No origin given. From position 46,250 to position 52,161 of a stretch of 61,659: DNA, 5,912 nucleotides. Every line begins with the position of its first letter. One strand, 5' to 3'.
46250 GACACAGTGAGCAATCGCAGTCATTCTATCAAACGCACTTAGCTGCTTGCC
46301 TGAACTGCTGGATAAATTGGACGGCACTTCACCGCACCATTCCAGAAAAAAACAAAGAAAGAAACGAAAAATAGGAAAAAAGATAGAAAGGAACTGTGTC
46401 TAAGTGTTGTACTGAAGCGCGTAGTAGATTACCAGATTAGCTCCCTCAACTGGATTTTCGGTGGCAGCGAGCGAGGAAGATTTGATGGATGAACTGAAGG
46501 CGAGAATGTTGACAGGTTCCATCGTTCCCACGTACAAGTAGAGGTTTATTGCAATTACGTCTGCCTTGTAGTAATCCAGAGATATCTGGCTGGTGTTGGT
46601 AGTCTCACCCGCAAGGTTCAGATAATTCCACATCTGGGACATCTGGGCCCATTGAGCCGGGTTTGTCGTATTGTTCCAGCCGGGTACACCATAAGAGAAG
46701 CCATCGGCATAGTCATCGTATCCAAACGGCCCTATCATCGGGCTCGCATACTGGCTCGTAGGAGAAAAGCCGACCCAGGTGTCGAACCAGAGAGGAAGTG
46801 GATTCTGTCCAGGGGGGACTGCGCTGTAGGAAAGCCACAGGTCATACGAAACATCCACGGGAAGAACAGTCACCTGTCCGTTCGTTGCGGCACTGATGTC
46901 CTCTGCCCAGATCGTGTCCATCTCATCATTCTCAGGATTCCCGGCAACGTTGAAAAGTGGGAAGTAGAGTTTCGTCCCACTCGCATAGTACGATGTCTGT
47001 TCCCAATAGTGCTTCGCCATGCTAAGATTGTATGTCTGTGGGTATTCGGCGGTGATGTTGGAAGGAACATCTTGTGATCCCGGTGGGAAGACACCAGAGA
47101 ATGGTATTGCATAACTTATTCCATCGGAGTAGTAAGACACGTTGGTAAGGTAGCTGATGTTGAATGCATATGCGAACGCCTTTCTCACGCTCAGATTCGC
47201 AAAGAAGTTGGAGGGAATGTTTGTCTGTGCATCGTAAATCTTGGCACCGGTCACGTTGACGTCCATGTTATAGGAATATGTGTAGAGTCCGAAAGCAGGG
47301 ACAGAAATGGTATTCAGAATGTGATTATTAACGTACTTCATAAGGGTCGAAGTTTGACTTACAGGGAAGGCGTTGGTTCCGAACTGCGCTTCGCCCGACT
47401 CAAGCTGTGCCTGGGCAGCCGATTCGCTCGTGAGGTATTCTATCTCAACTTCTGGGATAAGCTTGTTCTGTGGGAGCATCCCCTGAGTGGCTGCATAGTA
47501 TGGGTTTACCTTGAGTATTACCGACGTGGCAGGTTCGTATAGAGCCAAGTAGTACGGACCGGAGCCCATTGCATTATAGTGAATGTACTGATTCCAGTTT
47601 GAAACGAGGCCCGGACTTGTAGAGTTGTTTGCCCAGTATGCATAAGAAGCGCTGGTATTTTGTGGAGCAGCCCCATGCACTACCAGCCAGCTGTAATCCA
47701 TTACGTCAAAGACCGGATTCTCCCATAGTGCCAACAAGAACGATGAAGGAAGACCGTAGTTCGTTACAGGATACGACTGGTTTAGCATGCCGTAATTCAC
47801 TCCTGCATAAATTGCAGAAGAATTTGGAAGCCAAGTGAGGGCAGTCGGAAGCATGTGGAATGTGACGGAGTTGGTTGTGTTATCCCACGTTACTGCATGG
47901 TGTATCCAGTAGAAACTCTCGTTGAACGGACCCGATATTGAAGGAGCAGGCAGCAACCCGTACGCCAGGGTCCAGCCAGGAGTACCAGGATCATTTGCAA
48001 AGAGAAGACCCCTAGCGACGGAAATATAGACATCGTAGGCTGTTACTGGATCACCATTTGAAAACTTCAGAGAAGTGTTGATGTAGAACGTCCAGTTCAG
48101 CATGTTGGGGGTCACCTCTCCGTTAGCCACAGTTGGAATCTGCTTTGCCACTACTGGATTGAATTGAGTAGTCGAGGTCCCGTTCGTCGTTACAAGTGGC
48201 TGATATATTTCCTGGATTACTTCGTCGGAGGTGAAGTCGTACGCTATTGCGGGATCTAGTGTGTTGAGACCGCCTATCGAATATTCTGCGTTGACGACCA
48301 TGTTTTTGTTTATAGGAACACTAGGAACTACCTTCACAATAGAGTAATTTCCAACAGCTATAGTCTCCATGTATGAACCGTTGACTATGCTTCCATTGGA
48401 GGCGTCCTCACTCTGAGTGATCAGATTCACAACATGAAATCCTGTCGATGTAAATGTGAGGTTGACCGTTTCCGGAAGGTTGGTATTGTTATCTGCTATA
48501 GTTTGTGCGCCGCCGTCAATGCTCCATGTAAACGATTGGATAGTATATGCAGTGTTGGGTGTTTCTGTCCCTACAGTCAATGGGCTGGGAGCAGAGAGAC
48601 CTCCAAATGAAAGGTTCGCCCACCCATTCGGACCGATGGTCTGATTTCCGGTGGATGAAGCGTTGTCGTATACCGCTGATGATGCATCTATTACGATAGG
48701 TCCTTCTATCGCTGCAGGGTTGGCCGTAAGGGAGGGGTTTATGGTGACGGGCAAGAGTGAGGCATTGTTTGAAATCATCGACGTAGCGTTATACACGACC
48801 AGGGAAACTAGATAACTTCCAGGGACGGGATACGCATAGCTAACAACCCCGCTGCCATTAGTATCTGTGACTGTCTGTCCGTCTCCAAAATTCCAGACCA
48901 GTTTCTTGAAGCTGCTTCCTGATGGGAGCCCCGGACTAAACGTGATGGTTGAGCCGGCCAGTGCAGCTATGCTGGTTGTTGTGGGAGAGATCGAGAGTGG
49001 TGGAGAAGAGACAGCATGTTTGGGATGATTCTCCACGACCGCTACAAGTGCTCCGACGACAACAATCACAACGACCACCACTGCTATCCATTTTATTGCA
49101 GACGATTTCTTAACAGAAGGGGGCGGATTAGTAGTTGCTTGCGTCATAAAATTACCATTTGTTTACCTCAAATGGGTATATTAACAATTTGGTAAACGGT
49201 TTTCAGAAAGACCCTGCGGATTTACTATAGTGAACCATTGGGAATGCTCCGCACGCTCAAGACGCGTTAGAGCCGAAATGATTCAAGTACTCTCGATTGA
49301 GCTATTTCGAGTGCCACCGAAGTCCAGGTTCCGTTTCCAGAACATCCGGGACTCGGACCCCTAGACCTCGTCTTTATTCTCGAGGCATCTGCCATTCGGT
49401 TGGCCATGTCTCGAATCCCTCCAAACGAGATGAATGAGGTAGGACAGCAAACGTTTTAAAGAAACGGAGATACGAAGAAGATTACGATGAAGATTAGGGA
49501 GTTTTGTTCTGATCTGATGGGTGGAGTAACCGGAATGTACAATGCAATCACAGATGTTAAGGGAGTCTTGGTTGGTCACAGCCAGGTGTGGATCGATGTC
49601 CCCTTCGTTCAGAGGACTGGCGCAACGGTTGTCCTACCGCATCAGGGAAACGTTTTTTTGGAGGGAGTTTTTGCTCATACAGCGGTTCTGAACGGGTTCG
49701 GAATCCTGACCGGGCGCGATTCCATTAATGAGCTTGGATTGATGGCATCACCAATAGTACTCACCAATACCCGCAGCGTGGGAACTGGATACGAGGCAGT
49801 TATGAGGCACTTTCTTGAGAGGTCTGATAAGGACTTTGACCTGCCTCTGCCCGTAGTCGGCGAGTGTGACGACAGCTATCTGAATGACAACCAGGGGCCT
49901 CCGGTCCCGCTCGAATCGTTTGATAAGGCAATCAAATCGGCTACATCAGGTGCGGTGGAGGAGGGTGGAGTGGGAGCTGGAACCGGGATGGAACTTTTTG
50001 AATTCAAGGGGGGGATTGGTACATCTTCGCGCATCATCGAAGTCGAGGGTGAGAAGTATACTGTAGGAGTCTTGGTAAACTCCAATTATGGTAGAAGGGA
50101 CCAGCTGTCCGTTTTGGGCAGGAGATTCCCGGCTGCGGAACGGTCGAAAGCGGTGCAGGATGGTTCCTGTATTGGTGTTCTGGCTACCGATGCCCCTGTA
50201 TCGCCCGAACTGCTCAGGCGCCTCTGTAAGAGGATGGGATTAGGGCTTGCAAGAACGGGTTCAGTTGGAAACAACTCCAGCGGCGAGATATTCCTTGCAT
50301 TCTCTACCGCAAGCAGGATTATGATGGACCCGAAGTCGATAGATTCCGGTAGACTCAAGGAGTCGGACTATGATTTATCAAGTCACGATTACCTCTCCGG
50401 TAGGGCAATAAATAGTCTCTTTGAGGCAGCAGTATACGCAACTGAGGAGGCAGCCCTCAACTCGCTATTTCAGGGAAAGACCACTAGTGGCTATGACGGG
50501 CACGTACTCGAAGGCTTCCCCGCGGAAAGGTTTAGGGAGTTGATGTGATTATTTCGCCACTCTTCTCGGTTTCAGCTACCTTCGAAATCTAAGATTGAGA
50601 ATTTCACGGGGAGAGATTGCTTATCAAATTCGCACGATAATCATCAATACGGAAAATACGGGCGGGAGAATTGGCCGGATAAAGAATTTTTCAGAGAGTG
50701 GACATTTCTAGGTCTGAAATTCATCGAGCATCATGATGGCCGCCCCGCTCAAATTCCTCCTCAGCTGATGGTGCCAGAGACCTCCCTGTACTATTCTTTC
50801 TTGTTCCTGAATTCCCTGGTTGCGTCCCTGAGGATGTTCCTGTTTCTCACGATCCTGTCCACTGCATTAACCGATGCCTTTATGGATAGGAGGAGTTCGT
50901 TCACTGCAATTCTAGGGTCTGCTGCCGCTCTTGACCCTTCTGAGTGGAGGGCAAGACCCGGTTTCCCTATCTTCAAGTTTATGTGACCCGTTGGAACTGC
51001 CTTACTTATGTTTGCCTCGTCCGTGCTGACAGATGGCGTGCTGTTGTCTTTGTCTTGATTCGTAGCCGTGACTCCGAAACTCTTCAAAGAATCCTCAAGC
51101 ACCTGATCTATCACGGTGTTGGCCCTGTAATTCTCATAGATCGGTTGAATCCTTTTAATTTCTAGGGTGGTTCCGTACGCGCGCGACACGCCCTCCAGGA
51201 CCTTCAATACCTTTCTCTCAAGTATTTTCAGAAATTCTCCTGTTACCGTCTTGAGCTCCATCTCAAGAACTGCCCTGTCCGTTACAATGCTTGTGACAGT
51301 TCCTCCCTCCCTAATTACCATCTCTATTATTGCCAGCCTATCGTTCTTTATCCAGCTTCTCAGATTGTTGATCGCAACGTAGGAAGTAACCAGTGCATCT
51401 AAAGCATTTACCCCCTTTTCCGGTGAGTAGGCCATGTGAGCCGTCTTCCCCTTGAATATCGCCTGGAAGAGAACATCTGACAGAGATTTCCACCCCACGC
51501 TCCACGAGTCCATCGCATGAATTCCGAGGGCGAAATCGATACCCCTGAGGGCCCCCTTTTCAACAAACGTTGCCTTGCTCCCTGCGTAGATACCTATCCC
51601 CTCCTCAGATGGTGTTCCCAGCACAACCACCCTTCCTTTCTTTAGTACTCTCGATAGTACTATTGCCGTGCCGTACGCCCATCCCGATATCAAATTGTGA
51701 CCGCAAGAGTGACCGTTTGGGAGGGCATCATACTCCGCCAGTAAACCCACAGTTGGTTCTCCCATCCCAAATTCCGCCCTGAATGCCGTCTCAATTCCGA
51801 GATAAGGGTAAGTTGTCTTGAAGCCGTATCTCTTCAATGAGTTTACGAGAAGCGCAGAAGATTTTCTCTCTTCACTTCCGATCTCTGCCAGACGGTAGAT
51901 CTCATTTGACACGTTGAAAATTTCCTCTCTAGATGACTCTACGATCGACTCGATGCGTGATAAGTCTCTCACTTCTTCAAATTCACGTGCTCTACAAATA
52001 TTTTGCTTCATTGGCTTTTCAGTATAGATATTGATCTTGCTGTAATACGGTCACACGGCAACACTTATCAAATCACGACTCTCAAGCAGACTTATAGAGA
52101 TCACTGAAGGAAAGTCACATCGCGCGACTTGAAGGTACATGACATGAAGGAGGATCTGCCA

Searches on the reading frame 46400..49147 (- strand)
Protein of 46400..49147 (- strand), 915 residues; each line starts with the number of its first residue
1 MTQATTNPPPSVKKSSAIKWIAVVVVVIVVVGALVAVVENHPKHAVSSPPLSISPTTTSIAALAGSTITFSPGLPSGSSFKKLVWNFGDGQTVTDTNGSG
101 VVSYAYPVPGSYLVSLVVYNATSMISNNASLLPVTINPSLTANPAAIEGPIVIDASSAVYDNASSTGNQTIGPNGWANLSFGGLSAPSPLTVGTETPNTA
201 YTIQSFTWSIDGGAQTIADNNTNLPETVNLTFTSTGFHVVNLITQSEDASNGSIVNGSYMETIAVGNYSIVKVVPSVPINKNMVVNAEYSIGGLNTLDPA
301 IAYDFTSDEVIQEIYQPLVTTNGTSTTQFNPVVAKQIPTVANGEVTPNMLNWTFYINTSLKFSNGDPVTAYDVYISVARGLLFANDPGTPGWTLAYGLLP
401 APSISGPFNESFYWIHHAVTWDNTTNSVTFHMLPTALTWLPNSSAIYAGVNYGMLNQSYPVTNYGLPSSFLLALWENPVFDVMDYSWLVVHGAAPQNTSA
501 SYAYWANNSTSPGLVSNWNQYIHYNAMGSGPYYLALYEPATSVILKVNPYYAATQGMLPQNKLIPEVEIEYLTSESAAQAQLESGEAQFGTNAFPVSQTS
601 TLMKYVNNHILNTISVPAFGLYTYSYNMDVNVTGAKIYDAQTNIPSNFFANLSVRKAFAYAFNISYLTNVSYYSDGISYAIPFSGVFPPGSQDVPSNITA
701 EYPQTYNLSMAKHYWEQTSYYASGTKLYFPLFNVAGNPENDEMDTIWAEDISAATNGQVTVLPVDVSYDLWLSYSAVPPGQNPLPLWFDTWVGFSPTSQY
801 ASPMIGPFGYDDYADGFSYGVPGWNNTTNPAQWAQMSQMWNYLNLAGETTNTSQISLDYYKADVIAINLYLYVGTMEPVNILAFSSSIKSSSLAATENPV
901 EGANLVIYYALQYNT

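Call 54: search_protein_families(library=pfam, proteins=[window:46400-49147:-], max_evalue=0.0001)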
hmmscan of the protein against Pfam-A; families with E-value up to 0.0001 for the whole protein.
window:46400-49147:- (915 aa): 3 families
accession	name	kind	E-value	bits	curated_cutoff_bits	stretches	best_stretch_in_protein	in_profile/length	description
PF00496.27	SBP_bac_5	-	1.4e-28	100.6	32.4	1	338-753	4-314/368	Bacterial extracellular solute-binding proteins, family 5 Middle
PF18911.6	PKD_4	-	9.2e-09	35.7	27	1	65-126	17-76/85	PKD domain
PF00801.26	PKD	-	1.6e-08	34.9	23.5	1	61-127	10-74/80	PKD domain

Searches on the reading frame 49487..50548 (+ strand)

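Call 54: search_protein_families(library=pfam, proteins=[window:49487-50548:+], max_evalue=0.0001)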
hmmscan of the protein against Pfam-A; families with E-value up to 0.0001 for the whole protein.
window:49487-50548:+ (353 aa): 1 family
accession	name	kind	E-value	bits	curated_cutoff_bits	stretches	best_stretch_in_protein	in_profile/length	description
PF03576.19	Peptidase_S58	-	2.4e-102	343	23.9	1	19-340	1-306/307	Peptidase family S58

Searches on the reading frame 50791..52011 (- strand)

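Call 54: search_protein_families(library=pfam, proteins=[window:50791-52011:-], max_evalue=0.0001)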
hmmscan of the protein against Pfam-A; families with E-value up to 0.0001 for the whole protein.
window:50791-52011:- (406 aa): 1 family
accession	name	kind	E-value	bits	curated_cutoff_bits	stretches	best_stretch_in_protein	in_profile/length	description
PF01546.33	Peptidase_M20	-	1.4e-06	28.8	24.6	1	94-381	6-201/206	Peptidase family M20/M25/M40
